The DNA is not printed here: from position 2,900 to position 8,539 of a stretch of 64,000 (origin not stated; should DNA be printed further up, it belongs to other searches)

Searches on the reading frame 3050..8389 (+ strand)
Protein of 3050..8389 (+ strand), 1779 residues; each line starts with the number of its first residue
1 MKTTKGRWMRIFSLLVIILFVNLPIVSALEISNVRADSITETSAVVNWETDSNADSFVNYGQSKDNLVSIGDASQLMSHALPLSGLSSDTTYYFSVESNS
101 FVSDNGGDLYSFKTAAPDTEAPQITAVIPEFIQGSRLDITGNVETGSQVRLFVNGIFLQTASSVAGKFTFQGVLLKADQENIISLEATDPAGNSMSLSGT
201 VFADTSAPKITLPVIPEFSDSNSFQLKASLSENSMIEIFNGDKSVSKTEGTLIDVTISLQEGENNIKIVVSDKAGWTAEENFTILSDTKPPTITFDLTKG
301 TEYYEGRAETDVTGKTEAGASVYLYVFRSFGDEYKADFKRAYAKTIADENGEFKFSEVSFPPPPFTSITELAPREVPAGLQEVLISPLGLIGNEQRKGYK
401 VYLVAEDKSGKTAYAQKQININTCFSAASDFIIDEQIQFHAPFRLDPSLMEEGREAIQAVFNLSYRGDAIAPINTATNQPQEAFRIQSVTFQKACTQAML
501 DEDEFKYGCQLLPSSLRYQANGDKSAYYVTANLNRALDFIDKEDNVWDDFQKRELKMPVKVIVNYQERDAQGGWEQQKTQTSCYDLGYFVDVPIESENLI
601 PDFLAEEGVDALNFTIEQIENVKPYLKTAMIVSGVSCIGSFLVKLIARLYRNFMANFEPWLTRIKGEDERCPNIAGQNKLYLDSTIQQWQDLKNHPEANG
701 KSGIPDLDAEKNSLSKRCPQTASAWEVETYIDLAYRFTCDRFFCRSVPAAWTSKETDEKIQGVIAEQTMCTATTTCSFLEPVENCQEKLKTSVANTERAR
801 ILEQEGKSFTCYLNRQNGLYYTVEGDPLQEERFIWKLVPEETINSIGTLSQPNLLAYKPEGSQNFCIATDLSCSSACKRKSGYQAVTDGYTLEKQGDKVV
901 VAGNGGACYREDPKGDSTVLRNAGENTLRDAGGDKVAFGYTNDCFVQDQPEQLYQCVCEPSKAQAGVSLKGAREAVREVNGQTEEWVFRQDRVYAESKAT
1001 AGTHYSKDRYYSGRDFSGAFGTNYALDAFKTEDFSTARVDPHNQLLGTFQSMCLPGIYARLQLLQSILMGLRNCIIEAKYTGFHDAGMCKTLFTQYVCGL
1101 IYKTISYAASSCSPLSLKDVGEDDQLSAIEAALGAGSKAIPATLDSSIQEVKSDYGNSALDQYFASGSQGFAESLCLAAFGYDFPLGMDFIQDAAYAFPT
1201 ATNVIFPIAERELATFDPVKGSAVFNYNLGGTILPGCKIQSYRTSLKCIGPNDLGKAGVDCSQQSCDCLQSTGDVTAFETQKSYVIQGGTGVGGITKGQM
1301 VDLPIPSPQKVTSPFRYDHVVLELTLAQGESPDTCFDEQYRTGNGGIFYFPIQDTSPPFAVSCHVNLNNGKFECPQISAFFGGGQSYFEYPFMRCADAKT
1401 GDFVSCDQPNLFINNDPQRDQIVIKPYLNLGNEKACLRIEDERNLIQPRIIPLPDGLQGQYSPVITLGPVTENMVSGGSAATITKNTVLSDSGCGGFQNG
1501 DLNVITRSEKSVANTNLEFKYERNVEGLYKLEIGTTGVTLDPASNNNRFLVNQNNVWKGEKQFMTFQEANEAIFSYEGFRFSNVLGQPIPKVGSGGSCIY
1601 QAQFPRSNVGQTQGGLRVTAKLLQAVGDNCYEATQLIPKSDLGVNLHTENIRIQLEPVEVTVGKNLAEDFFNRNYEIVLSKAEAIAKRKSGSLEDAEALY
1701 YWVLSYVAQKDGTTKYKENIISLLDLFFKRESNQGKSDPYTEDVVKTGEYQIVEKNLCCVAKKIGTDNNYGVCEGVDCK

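Call 67: search_protein_families(library=pfam, proteins=[window:3050-8389:+], max_evalue=0.001)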
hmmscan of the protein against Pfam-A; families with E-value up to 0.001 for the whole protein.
window:3050-8389:+ (1779 aa): 3 families
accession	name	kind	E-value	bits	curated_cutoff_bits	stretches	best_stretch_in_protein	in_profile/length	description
PF16656.11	Pur_ac_phosph_N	-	2.6e-07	31.6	30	1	38-114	10-93/93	Purple acid Phosphatase, N-terminal domain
PF09136.16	Glucodextran_B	-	1.9e-05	24.9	27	0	137-204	19-82/83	Glucodextranase, domain B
PF19077.6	Big_13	-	5.2e-05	24.1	27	0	137-205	29-102/102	Bacterial Ig-like domain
